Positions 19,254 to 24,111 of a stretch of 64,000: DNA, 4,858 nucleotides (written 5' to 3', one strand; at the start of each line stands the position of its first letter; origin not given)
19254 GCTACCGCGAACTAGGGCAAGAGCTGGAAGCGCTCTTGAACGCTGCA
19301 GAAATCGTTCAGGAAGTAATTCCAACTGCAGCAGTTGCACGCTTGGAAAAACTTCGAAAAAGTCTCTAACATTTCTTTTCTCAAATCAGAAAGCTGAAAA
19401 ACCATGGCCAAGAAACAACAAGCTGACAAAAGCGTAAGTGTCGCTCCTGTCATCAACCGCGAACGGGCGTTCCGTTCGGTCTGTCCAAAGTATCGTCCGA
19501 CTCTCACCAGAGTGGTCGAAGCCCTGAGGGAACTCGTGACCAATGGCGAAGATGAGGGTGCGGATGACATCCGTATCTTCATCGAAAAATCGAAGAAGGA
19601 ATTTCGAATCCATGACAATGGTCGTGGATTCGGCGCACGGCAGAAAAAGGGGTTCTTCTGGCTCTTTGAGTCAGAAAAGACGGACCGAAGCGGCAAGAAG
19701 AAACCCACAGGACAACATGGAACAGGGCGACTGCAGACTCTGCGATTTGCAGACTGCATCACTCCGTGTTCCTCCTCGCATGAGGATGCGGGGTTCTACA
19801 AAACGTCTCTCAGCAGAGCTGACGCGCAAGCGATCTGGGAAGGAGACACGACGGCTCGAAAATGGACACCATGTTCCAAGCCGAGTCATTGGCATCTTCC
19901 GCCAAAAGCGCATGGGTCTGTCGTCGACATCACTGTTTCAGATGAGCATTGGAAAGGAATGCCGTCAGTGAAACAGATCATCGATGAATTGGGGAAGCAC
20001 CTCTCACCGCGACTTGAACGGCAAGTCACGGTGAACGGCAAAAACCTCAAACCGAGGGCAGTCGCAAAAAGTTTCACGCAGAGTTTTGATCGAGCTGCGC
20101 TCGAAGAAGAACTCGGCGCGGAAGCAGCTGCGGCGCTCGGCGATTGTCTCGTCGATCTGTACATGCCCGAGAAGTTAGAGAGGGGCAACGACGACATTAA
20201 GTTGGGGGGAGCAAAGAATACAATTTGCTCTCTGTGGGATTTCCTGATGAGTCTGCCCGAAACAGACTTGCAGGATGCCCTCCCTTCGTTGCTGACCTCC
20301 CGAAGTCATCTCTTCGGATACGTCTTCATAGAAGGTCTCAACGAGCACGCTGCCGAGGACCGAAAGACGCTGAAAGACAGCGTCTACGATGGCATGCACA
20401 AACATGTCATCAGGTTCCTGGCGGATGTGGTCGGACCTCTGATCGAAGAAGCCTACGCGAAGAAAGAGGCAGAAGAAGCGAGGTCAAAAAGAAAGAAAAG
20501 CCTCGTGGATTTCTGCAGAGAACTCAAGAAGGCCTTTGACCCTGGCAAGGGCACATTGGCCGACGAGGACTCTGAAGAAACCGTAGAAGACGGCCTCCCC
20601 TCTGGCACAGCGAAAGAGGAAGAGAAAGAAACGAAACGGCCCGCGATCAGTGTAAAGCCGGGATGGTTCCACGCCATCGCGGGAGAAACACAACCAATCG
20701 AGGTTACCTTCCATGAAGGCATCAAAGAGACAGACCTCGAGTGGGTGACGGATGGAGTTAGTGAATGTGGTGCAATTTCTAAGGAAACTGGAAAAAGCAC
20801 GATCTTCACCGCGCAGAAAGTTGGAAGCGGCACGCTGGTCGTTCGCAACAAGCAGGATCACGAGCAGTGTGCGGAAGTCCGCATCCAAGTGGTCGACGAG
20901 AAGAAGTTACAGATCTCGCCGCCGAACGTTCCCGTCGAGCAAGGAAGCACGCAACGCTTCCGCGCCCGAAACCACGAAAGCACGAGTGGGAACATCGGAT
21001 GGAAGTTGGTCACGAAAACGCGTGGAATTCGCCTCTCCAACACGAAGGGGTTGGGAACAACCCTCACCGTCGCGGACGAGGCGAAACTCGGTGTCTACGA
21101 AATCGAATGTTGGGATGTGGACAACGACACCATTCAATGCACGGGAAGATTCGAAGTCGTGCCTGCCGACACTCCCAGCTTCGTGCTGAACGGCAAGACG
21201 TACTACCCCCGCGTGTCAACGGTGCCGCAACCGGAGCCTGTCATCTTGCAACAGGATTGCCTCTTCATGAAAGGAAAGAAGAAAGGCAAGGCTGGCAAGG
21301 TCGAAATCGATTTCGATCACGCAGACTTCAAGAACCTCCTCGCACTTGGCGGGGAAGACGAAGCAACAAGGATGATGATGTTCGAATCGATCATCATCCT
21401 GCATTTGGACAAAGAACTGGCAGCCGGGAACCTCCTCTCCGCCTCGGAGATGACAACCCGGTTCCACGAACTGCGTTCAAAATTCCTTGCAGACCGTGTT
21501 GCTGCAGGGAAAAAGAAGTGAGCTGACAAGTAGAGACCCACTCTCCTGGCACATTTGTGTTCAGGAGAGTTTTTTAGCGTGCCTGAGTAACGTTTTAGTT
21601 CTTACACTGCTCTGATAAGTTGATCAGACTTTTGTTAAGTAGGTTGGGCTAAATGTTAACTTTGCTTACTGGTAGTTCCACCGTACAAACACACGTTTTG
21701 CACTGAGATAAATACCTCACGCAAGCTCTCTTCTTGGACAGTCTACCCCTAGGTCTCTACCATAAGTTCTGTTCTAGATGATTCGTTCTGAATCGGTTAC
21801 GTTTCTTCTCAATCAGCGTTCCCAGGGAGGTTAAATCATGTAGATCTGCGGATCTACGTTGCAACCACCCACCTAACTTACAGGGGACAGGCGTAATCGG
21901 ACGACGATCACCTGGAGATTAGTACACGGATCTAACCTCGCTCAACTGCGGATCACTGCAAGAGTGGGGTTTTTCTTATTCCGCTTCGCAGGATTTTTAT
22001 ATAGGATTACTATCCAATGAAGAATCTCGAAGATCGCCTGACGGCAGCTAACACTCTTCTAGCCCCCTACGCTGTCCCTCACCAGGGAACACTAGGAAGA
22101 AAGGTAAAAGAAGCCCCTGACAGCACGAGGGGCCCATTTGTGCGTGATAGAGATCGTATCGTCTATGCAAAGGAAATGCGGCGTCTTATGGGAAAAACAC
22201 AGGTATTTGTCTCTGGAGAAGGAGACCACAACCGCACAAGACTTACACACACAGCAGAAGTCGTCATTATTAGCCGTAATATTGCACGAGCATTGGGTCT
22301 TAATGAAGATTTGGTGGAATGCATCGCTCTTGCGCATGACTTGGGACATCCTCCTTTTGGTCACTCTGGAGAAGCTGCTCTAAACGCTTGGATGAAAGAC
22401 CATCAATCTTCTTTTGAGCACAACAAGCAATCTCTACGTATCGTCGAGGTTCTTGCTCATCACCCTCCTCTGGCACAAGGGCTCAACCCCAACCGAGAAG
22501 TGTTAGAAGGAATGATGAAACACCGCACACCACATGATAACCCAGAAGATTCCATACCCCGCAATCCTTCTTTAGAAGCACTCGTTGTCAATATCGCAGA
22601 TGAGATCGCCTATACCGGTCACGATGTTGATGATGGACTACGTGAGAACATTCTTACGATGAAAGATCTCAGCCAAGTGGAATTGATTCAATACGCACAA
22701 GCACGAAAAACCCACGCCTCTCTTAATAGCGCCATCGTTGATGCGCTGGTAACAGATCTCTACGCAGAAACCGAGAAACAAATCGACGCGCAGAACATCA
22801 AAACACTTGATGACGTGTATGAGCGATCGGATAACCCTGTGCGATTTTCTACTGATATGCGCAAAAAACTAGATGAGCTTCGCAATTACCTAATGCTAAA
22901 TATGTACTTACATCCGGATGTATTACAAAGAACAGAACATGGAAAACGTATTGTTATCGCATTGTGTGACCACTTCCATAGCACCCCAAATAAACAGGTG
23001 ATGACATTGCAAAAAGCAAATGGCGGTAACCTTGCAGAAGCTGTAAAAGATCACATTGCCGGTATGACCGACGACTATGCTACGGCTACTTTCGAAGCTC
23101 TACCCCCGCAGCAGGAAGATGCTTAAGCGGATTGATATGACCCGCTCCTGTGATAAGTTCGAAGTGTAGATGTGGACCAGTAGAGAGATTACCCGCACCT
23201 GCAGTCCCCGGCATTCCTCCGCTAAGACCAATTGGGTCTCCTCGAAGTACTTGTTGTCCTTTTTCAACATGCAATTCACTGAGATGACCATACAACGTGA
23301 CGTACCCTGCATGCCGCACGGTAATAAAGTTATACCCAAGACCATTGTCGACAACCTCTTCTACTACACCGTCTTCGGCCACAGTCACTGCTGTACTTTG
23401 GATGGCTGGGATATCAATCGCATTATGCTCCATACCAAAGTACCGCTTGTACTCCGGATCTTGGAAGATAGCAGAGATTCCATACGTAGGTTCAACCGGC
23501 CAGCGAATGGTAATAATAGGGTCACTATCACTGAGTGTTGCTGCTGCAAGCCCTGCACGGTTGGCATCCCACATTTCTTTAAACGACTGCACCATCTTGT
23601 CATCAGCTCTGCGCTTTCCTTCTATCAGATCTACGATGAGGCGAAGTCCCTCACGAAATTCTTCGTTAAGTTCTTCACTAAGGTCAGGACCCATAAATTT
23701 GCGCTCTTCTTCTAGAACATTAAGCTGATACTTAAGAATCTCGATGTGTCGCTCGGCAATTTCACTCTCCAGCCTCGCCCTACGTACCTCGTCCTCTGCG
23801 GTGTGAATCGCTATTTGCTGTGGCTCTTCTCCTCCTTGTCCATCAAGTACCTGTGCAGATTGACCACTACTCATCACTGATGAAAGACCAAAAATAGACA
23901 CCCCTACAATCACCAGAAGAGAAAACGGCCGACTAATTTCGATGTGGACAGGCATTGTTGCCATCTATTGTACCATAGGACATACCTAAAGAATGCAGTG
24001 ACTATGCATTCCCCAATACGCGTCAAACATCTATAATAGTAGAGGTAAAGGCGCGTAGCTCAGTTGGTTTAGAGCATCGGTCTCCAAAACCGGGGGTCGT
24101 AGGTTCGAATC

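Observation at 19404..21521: GHKL ATPase head fused to tandem Ig-like (Big_2-type) domains in an apparently cytoplasmic protein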

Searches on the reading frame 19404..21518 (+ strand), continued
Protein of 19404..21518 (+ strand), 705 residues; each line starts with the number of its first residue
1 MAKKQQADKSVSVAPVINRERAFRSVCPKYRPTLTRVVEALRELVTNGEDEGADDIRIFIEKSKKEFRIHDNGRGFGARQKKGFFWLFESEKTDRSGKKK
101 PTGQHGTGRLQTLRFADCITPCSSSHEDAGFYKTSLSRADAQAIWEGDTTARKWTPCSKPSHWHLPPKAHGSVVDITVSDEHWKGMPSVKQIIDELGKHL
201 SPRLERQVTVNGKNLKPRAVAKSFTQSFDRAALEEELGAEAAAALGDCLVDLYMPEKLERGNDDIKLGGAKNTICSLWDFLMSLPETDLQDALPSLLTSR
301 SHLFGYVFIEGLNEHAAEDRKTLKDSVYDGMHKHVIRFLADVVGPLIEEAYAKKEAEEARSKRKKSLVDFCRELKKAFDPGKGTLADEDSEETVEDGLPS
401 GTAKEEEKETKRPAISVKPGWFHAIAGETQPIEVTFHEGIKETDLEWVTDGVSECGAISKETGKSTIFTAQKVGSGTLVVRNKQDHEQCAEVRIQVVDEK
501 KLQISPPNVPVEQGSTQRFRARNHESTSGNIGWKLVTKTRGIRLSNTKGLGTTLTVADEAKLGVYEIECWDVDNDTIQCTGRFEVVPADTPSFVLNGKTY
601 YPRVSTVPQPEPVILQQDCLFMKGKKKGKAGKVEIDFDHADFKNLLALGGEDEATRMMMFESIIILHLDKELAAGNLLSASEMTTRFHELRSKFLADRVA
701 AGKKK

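Call 82: search_protein_families(library=phrogs, alignment_id=A2, max_evalue=0.001)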
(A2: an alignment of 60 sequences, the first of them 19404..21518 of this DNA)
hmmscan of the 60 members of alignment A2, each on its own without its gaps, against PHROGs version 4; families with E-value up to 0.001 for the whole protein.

A. member 1, window:19404-21518:+ (705 aa): 1 family
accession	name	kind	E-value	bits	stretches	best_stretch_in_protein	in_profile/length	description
phrog_6203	-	unknown function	1.9e-09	37.7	1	38-222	27-210/644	-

B. families by the number of members that match (of 60 scanned): 4 families
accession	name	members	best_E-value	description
phrog_6203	-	47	3.8e-15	-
phrog_215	-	1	0.00033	structural protein with Ig domain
phrog_38678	-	1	0.00036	RIIA lysis inhibitor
phrog_24466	-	1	0.00065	-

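Call 83: search_dna_similar(query=window:19404-21518:+, collection=phages, mode=protein, max_evalue=0.001, max_rows=15)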
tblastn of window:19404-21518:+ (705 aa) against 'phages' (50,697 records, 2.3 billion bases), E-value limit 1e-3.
No match.

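Call 84: search_dna_similar(query=window:19404-21518:+, collection=plasmids, mode=protein, max_evalue=0.001, max_rows=15)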
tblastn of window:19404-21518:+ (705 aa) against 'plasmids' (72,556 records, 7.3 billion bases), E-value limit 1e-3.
No match.
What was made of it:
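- Tried and rejected: tblastn against phage and plasmid records found no match (calls 83, 84).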

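Call 87: find_related_loci(query=A1, collection=metagenome_contigs, flank=10000)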
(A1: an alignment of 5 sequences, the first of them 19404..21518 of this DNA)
Query A1 (705 aa) in metagenome_contigs; peptide patterns used: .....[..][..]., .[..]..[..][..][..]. (x = any residue, [..] = any of these).
518 stretches matched a pattern, but none encodes a relative of the query by tblastn (E <= 1e-3).

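Call 88: find_related_loci(query=window:19404-21518:+, collection=metagenome_contigs, flank=10000)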
Query window:19404-21518:+ (705 aa) in metagenome_contigs; peptide patterns used: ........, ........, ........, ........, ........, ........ (x = any residue, [..] = any of these).
598 stretches matched a pattern (row limit reached: there are more); 1 encode a relative of the query (tblastn E <= 1e-3); 1 distinct loci.
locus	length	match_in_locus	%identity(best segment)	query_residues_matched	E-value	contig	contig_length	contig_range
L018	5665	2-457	99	554-705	2e-96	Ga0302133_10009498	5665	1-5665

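Call 107: search_protein_families(library=padloc, proteins=[L011:6557-9643:-, L016:12039-13385:-, L017:7572-9386:-, L016:13508-14122:-, L017:2438-3934:-, L015:8360-9577:+, L017:4148-5317:+, P0020, P0060, P0080], max_evalue=0.01)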
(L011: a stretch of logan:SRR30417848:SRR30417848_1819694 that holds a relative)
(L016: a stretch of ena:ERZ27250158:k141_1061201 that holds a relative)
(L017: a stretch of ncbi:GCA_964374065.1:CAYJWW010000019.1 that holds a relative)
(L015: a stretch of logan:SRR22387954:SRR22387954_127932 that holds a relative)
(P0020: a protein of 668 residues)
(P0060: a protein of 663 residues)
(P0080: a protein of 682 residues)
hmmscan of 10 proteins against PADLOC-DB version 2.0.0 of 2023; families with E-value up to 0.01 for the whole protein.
L011:6557-9643:- (1029 aa): 0 families

L016:12039-13385:- (449 aa): 0 families

L017:7572-9386:- (605 aa): 0 families

L016:13508-14122:- (205 aa): 0 families

L017:2438-3934:- (499 aa): 0 families

L015:8360-9577:+ (406 aa): 0 families

L017:4148-5317:+ (390 aa): 0 families

P0020 (668 aa): 5 families
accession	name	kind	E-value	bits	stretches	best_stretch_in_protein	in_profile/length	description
PDLC03970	TmtA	-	7.4e-06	22.1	1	41-99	72-127/1552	-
PDLC03968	TmtA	-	2e-05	20.4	1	37-113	81-157/1486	-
PDLC03972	TmtA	-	0.00084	15.5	1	41-99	51-112/1302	-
PDLC03966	TmtA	-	0.0039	13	1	53-99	76-122/1655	-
PDLC03964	TmtA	-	0.005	12.9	0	41-120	56-136/1538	-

P0060 (663 aa): 0 families

P0080 (682 aa): 0 families

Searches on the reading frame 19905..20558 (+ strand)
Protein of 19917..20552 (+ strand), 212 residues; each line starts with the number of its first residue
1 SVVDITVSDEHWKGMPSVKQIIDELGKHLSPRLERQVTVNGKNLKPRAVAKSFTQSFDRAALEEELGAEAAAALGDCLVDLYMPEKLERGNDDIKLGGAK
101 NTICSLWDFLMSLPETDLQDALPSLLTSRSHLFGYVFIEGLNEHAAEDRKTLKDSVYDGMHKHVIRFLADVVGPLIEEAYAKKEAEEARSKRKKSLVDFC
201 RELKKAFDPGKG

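Call 28: search_protein_families(library=pfam, proteins=[window:19917-20552:+], max_evalue=10)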
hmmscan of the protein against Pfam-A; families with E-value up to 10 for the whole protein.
seq(212 aa): 3 families
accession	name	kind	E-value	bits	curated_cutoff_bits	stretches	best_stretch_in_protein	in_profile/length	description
PF10037.15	MRP-S27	-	0.098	12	25.9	1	126-203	245-319/393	Mitochondrial 28S ribosomal protein S27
PF18814.6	PBECR5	-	0.18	12.1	25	1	147-204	157-216/239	phage-Barnase-EndoU-ColicinE5/D-RelE like nuclease5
PF23186.1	DUF7059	-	0.27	11.9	27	1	56-127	3-66/85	Domain of unknown function (DUF7059)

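Call 77: search_solved_structures(query=A6, max_evalue=10, show_alignments=3)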
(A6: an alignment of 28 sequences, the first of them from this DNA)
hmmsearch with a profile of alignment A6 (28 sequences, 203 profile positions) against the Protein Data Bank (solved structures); distinct sequences matched with E-value up to 10: 1.
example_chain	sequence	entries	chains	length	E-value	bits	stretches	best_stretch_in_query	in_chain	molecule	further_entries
9r7k_A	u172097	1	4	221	0.93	12.2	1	127-189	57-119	De novo designed enzyme for the Morita-Baylis-Hillman reaction (MBH61)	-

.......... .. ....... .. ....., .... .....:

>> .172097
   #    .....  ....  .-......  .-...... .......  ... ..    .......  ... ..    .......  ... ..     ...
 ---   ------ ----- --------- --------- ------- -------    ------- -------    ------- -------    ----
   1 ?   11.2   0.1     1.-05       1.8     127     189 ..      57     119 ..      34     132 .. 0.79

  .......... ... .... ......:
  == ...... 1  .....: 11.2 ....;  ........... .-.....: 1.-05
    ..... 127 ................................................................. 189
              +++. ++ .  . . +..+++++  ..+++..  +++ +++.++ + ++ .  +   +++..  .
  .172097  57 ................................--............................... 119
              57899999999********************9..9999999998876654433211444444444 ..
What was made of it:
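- On Hsp90 family: The second-domain profile finds no Hsp90 chain at E<=10 (call 77).
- The second-domain profile finds no Hsp90 by sequence (call 77).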

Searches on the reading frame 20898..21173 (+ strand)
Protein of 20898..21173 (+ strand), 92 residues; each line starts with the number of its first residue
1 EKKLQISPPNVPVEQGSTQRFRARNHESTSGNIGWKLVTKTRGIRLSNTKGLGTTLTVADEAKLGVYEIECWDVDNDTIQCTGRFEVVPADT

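Call 28: search_protein_families(library=pfam, proteins=[window:20898-21173:+], max_evalue=10)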
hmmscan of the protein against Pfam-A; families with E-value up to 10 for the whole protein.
seq(92 aa): 1 family
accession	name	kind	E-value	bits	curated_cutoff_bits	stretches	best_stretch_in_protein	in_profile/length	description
PF01835.25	MG2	-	0.12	13.2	32.8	1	39-87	48-96/96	MG2 domain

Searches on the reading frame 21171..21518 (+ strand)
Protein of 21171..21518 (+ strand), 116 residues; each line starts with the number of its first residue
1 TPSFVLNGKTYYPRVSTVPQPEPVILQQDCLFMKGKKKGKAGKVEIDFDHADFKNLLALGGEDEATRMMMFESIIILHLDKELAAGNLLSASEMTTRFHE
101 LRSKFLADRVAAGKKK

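Call 28: search_protein_families(library=pfam, proteins=[window:21171-21518:+], max_evalue=10)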
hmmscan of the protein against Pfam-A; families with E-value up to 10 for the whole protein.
seq(116 aa): 1 family
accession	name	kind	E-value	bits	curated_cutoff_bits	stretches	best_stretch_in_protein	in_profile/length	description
PF16147.10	DUF4855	-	0.082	12.5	27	1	39-88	8-57/313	Domain of unknown function (DUF4855)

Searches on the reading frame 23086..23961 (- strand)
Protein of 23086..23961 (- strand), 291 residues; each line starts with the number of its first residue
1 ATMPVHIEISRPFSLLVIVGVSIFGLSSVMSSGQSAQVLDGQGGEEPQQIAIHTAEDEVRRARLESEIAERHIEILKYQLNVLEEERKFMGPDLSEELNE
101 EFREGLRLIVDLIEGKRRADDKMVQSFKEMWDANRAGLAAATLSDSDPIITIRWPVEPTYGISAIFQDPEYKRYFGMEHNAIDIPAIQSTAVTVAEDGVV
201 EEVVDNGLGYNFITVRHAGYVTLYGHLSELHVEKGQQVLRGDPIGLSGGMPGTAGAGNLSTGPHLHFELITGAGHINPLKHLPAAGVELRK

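Call 5: search_protein_families(library=pfam, proteins=[window:23086-23961:-], max_evalue=0.01)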
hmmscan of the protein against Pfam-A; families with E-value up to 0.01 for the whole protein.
window:23086-23961:- (291 aa): 1 family
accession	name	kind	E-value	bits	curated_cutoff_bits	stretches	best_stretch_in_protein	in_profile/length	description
PF01551.29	Peptidase_M23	-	5.4e-20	71.8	28.7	1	178-278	2-96/96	Peptidase family M23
